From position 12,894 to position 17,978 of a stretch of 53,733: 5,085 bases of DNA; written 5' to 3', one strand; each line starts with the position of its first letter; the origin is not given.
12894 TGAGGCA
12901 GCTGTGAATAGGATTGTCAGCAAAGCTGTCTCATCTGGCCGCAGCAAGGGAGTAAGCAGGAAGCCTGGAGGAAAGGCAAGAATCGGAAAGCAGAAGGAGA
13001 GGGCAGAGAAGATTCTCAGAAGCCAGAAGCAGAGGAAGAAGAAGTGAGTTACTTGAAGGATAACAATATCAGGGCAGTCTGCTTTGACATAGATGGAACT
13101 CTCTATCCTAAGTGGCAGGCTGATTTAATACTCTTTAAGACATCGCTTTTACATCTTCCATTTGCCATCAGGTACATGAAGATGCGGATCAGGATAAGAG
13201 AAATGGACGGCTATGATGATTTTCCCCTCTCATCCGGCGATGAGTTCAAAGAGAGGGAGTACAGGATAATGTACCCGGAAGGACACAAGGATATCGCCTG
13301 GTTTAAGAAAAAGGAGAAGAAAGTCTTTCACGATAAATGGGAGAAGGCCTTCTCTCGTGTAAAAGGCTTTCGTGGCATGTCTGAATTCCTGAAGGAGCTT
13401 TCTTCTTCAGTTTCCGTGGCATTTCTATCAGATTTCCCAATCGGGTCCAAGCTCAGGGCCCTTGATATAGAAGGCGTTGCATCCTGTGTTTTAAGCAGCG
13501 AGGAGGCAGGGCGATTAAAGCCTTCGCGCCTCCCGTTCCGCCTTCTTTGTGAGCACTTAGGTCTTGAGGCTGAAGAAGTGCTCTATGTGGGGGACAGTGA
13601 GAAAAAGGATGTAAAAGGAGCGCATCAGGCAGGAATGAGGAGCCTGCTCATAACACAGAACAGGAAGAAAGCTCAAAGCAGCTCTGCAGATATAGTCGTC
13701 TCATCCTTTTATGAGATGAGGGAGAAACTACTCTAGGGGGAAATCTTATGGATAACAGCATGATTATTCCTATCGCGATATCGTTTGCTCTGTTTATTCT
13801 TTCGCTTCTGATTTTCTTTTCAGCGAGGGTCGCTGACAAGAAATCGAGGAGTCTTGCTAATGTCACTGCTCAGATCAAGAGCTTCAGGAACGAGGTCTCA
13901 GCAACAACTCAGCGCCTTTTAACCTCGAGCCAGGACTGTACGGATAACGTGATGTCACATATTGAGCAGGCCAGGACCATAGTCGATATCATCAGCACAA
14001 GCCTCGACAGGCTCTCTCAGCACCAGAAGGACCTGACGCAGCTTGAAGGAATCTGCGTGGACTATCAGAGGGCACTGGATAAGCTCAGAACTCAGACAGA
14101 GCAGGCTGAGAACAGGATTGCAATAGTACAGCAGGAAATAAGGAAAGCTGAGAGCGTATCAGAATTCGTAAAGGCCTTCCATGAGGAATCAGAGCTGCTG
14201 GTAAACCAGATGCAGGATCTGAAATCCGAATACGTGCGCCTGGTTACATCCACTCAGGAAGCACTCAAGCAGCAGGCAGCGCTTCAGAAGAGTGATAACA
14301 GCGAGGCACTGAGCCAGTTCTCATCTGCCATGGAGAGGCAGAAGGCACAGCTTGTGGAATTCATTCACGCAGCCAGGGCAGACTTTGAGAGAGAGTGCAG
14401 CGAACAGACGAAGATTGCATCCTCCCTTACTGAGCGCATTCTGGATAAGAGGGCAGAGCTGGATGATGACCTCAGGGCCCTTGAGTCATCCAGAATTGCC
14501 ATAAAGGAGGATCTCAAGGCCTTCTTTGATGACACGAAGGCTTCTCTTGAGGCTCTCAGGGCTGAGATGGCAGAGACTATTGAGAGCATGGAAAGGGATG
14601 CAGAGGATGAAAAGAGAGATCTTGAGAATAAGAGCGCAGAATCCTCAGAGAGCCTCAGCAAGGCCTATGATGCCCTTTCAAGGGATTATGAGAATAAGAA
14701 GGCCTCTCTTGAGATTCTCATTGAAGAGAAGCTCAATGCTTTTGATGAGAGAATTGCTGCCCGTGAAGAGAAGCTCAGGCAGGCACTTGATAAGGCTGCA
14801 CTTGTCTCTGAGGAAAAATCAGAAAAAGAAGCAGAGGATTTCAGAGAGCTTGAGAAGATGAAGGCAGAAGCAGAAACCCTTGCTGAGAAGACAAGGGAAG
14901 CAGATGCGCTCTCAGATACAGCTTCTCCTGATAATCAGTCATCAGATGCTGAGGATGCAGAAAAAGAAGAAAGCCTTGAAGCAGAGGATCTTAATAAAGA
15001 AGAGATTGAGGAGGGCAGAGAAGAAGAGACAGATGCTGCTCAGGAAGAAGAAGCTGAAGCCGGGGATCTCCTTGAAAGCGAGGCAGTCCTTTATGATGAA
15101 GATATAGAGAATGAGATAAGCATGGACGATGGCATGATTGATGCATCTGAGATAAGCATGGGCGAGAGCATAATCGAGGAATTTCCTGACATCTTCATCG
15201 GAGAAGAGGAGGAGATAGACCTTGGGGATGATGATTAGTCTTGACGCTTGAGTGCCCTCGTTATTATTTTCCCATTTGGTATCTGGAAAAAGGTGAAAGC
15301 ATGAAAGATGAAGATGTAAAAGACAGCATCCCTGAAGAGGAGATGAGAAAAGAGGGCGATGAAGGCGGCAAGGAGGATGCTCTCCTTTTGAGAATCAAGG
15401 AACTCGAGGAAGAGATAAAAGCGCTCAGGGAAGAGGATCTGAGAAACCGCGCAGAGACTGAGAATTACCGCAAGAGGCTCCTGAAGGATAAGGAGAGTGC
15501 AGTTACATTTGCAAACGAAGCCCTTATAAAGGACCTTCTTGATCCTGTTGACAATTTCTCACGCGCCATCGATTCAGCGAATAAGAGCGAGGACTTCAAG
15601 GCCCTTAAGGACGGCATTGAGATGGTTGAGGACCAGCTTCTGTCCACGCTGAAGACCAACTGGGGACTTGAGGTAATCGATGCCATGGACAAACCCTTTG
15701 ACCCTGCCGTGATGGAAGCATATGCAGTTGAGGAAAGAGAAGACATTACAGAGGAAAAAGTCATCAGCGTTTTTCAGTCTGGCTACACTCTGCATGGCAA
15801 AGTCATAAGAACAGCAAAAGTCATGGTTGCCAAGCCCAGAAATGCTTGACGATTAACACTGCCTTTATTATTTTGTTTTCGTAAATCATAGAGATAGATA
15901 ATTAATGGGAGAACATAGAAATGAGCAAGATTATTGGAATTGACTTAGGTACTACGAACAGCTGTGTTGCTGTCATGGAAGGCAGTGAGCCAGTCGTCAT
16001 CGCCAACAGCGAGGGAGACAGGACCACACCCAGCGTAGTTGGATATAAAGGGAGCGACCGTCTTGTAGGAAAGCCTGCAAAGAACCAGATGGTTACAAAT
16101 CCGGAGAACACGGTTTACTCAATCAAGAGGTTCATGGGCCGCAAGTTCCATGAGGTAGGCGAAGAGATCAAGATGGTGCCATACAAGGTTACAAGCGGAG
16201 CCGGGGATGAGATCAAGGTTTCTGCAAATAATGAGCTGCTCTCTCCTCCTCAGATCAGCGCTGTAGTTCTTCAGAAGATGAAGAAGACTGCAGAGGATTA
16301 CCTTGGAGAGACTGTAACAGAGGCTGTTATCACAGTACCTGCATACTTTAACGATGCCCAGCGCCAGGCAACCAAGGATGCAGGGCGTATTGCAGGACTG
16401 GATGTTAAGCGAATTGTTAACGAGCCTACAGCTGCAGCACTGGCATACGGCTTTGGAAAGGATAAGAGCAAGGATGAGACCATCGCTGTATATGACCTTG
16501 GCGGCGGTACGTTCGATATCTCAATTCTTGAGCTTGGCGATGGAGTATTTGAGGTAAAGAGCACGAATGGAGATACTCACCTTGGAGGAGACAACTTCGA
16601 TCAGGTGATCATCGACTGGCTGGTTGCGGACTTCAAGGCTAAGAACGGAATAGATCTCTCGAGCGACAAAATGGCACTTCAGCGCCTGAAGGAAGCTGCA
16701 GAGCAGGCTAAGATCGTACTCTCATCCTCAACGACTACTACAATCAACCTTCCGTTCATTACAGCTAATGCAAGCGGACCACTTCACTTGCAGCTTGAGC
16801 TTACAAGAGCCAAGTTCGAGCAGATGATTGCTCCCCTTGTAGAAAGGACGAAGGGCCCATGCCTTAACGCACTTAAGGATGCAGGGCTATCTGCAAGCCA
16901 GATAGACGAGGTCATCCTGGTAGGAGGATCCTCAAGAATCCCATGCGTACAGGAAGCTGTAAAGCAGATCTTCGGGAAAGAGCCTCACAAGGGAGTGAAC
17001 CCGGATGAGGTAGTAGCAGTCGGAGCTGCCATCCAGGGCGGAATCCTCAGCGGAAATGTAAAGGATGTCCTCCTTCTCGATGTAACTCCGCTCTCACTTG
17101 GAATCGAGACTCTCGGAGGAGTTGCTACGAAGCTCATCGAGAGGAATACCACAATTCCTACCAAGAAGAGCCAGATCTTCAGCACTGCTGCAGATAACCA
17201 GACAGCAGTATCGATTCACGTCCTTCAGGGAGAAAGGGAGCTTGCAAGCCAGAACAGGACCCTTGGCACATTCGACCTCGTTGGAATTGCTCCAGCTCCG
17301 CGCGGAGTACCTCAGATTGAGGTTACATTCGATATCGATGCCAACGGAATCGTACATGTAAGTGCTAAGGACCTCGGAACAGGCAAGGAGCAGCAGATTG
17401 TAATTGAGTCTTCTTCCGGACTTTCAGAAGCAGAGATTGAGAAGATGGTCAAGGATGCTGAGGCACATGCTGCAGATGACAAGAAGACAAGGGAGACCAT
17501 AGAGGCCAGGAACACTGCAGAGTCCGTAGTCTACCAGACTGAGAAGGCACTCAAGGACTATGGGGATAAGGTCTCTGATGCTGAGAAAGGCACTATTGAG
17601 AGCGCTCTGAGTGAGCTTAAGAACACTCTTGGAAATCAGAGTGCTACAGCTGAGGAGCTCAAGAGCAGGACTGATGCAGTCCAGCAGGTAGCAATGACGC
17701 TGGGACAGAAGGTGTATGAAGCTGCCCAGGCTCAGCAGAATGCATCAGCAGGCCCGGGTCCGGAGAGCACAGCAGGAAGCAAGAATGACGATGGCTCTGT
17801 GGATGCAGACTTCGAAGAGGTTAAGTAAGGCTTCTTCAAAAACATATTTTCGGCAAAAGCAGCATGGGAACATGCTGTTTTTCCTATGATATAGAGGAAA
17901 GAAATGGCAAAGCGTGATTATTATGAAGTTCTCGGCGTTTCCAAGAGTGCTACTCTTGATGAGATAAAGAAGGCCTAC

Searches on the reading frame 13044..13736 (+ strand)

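Call 77: search_protein_families(library=pfam, proteins=[window:13044-13736:+], max_evalue=0.0001)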
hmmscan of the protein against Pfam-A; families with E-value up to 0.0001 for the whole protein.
window:13044-13736:+ (230 aa): 3 families
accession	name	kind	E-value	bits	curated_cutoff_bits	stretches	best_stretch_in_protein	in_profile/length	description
PF13419.12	HAD_2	-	1.9e-16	61.1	23.8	1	13-202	2-177/178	Haloacid dehalogenase-like hydrolase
PF00702.32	Hydrolase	-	2.4e-14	54.6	26.4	1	9-197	1-191/191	haloacid dehalogenase-like hydrolase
PF13242.12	Hydrolase_like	-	5.6e-10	39.4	22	1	159-222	4-72/75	HAD-hyrolase-like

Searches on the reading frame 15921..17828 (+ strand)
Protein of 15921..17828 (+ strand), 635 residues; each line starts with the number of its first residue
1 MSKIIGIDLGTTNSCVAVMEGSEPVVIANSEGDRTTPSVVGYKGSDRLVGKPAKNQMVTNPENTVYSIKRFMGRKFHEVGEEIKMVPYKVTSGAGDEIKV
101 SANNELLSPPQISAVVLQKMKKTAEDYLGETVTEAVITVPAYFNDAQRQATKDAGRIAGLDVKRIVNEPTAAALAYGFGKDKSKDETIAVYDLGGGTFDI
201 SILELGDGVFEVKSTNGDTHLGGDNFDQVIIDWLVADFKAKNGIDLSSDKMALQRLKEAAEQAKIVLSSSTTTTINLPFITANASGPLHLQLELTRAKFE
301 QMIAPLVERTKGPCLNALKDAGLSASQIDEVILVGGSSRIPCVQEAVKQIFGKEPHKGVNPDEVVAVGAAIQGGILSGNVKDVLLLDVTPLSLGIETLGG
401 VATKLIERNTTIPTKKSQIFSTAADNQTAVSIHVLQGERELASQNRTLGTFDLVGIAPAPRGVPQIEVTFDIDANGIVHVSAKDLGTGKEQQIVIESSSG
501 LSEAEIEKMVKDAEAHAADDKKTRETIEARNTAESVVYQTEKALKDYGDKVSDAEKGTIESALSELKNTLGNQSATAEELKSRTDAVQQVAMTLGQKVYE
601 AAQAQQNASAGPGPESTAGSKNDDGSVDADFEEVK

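Call 24: search_protein_families(library=pfam, proteins=[window:15921-17828:+], max_evalue=0.0001)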
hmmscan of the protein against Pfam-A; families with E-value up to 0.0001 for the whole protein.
window:15921-17828:+ (635 aa): 2 families
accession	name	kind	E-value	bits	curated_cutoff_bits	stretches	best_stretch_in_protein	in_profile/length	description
PF00012.26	HSP70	-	8.1e-271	899.9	20.6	1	4-600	1-599/599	Hsp70 protein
PF06723.19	MreB_Mbl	-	3.3e-16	59.5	27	1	127-370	88-316/327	MreB/Mbl protein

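Call 25: find_homologous_proteins(query=window:15921-17828:+, max_evalue=1e-100)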
Query window:15921-17828:+ (635 aa): 8000 proteins with E <= 1e-100 among 8000 candidates; the best 120 are listed.
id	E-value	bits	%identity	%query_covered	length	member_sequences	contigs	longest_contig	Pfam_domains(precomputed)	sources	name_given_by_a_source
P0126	0.0e+0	1244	90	100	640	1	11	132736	PF00012.27,PF06723.20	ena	-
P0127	0.0e+0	1244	90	100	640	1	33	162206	PF00012.27,PF06723.20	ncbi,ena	-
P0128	0.0e+0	1243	90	100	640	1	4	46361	PF00012.27,PF06723.20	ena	-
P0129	0.0e+0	1243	90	100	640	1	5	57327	PF00012.27,PF06723.20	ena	-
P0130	0.0e+0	1242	90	100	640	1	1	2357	PF00012.27,PF06723.20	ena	-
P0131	0.0e+0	1242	90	100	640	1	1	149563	PF00012.27,PF06723.20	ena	-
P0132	0.0e+0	1241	90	100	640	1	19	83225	PF00012.27,PF06723.20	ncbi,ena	-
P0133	0.0e+0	1241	90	100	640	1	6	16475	PF00012.27,PF06723.20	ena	-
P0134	0.0e+0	1241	90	100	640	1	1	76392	PF00012.27,PF06723.20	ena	-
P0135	0.0e+0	1241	90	100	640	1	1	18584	PF00012.27,PF06723.20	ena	-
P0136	0.0e+0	1241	90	100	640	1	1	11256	PF00012.27,PF06723.20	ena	-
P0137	0.0e+0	1240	90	100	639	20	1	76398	PF00012.27,PF06723.20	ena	-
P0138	0.0e+0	1240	89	100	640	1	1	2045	PF00012.27,PF06723.20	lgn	-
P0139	0.0e+0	1240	89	100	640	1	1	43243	PF00012.27,PF06723.20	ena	-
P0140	0.0e+0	1240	89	100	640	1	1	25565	PF00012.27,PF06723.20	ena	-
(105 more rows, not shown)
